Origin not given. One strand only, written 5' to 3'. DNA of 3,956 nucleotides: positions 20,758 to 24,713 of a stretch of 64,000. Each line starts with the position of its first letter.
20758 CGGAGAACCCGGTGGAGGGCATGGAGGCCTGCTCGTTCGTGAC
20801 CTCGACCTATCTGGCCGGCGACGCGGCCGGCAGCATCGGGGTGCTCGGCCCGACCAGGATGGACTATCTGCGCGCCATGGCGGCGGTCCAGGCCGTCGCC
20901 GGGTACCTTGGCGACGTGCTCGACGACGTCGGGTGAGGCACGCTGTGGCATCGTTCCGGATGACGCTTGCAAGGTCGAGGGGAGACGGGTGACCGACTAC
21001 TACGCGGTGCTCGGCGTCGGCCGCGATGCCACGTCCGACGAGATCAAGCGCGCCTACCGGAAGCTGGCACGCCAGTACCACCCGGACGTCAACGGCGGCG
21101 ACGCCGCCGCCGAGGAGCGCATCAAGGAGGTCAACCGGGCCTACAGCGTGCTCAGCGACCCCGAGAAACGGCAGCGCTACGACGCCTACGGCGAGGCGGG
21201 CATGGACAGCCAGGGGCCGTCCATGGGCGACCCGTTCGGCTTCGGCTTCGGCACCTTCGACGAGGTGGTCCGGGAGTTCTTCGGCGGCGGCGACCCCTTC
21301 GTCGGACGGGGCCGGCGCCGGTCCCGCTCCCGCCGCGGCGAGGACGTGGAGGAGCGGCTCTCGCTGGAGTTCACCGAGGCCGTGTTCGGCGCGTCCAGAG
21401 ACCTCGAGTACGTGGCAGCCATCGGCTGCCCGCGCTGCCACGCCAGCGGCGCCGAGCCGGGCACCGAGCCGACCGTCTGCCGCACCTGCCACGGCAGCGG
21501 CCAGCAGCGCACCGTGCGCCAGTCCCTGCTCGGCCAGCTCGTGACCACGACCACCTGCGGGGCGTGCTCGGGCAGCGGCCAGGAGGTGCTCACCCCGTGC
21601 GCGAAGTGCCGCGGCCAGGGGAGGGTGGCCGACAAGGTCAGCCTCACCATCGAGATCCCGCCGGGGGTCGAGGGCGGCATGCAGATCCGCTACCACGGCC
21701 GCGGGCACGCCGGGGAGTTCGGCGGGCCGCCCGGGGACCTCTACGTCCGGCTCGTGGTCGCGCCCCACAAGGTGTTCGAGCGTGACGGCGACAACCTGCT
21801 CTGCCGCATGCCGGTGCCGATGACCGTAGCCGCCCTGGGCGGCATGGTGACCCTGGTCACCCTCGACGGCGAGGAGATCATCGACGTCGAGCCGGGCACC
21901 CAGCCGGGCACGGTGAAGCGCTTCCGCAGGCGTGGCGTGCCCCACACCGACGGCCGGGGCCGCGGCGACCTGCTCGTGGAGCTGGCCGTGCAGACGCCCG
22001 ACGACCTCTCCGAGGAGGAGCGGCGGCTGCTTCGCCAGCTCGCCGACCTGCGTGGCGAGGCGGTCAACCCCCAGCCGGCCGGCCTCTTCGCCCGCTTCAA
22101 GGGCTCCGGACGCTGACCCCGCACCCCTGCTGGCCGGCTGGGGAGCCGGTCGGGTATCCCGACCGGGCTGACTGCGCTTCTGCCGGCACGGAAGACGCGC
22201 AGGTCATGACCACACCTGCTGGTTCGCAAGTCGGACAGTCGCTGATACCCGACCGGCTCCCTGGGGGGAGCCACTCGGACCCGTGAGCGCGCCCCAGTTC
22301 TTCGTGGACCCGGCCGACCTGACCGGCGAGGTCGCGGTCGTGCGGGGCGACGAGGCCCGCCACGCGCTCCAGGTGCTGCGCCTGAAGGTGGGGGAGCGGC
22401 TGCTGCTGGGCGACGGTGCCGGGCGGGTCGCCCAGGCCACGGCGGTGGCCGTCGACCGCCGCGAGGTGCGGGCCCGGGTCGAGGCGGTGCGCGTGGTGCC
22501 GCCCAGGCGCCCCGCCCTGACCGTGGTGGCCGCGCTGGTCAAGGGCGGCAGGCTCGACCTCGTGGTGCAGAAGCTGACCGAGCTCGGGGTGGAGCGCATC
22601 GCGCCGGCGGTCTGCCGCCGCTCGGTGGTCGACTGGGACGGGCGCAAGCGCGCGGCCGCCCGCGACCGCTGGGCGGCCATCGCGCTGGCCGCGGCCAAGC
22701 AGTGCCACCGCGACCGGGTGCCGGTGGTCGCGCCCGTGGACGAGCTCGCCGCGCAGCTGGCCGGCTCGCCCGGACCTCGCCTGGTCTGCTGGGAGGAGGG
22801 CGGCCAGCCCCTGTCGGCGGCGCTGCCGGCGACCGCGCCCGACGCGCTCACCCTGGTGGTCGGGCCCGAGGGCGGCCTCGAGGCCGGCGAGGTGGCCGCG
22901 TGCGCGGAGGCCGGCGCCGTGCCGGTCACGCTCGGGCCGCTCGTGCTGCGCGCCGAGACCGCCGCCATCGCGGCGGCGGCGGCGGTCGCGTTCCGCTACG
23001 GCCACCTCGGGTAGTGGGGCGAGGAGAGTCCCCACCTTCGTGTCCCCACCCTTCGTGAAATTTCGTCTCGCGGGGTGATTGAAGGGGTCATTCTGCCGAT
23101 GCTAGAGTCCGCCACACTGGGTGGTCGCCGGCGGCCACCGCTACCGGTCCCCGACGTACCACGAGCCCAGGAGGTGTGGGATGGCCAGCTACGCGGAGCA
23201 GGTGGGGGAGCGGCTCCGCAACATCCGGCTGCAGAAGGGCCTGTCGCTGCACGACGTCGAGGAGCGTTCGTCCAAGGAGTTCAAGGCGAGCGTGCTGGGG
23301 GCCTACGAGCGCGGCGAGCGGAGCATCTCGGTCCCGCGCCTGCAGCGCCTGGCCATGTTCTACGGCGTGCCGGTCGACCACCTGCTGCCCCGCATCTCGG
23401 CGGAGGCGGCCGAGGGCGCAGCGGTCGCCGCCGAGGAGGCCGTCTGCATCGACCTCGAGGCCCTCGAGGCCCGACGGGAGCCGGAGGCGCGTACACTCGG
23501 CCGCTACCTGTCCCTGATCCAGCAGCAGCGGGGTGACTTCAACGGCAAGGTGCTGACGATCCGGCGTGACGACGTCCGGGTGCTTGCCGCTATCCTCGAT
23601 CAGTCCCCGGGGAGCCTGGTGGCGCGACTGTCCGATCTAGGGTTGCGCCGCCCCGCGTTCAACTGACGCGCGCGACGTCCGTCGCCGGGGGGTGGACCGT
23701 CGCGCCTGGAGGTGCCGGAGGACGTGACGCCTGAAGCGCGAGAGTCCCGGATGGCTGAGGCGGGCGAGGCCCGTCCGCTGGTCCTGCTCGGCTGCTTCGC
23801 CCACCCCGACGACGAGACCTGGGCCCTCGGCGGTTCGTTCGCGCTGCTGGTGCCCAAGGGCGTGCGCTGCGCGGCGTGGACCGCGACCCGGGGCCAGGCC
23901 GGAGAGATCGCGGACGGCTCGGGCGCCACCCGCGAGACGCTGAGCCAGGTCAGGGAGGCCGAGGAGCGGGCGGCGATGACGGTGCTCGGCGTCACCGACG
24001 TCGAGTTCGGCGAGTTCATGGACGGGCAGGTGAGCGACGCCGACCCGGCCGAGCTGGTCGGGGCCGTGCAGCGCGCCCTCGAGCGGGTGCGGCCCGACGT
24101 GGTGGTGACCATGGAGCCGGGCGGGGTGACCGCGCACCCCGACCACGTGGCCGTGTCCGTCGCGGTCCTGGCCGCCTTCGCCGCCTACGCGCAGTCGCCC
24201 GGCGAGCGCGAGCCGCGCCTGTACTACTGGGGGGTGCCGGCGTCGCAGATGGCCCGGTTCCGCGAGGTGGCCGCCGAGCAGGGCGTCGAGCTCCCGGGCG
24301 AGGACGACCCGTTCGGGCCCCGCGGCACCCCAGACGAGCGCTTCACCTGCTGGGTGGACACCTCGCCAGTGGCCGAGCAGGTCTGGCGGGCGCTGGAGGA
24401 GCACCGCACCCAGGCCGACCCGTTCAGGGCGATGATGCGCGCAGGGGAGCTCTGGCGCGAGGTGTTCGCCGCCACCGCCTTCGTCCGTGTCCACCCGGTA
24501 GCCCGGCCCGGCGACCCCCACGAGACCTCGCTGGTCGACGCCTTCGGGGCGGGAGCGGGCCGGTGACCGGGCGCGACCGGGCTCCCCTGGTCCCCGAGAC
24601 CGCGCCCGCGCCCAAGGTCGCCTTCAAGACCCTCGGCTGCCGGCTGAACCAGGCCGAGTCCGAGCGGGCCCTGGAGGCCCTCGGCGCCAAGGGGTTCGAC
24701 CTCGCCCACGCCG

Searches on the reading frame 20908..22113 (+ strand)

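Call 36: search_protein_families(library=pfam, proteins=[window:20908-22113:+], max_evalue=0.00001)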
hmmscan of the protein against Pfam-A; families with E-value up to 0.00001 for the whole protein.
window:20908-22113:+ (402 aa): 3 families
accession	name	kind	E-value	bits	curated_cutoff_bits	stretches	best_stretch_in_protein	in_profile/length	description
PF01556.23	DnaJ_C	-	2.3e-42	145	26.6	1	148-364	2-152/152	DnaJ C terminal domain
PF00226.36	DnaJ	-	1.4e-27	96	27.8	1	30-92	1-63/63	DnaJ domain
PF00684.25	DnaJ_CXXCXGXG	-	7e-15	55.5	32.7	1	174-238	1-65/65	DnaJ central domain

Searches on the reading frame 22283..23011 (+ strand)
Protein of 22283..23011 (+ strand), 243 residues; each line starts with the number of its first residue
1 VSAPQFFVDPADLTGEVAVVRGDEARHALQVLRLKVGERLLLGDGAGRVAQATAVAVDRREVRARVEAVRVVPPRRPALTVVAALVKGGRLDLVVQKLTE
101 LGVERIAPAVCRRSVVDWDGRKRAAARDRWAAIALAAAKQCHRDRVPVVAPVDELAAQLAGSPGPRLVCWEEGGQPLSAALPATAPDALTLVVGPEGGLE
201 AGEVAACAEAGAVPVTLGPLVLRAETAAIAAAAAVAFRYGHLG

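Call 36: search_protein_families(library=pfam, proteins=[window:22283-23011:+], max_evalue=0.00001)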
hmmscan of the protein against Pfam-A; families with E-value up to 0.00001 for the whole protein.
window:22283-23011:+ (243 aa): 2 families
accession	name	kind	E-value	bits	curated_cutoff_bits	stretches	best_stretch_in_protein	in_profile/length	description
PF04452.19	Methyltrans_RNA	-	1.6e-42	145.4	23.9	1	77-235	4-164/165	RNA methyltransferase domain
PF20260.4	PUA_4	-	5.1e-11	42.9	23.9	1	21-66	2-47/48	RNA methyltransferase PUA domain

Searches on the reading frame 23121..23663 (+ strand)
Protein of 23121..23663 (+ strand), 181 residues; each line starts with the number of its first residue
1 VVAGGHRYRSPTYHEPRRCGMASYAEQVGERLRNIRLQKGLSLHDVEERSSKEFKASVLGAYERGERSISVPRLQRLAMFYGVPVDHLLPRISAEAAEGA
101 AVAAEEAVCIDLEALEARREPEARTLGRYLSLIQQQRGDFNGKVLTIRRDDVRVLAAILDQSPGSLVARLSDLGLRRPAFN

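Call 36: search_protein_families(library=pfam, proteins=[window:23121-23663:+], max_evalue=0.00001)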
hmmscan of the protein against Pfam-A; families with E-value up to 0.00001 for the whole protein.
window:23121-23663:+ (181 aa): 3 families
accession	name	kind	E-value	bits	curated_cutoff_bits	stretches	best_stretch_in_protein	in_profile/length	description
PF21179.3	BldD-like_C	-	1.5e-21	76.4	27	1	108-174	2-68/70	DNA-binding protein BldD-like, C-terminal domain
PF01381.28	HTH_3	-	9.8e-10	38.8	23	1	32-88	1-55/55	Helix-turn-helix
PF13560.12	HTH_31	-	5.2e-09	36.7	27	1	27-87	1-60/64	Helix-turn-helix domain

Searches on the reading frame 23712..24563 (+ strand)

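Call 36: search_protein_families(library=pfam, proteins=[window:23712-24563:+], max_evalue=0.00001)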
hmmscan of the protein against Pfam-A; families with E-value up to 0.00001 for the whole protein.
window:23712-24563:+ (284 aa): 1 family
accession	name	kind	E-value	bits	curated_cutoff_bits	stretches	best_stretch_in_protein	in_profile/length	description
PF02585.22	PIG-L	-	3e-29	102.5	28.2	1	29-155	4-128/129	GlcNAc-PI de-N-acetylase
